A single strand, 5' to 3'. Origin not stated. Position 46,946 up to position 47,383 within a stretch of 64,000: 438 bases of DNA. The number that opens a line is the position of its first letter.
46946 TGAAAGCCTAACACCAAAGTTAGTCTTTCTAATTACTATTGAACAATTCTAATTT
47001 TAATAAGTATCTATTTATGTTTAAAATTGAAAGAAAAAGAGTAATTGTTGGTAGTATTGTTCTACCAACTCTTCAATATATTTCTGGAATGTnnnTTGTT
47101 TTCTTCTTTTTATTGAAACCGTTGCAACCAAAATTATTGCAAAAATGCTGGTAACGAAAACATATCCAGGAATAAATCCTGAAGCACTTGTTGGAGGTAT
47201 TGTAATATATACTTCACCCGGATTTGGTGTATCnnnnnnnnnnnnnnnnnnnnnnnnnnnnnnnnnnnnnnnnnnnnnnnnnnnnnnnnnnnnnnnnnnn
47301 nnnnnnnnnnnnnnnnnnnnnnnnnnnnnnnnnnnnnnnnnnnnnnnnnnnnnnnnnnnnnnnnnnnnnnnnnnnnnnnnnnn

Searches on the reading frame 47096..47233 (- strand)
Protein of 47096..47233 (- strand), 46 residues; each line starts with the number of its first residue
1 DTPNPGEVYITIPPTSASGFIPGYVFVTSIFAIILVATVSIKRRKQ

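Call 21: search_protein_families(library=ncbifam, proteins=[window:47096-47233:-], max_evalue=10)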
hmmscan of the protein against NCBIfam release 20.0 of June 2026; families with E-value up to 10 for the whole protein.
seq(46 aa): 1 family
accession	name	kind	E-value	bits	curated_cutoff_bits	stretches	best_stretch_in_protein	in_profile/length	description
NF041738.1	GG_III-CTERM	domain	0.24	11.4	22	1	31-45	13-27/28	GGIII-like transmembrane region-containing protein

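Call 57: search_protein_families(library=pfam, proteins=[window:47096-47233:-], max_evalue=10)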
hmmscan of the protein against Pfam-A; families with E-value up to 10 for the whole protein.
seq(46 aa): 1 family
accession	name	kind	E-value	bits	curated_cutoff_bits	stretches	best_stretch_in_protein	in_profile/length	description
PF14141.11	YqzM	-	0.11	13.1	27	1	16-38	17-39/42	YqzM-like protein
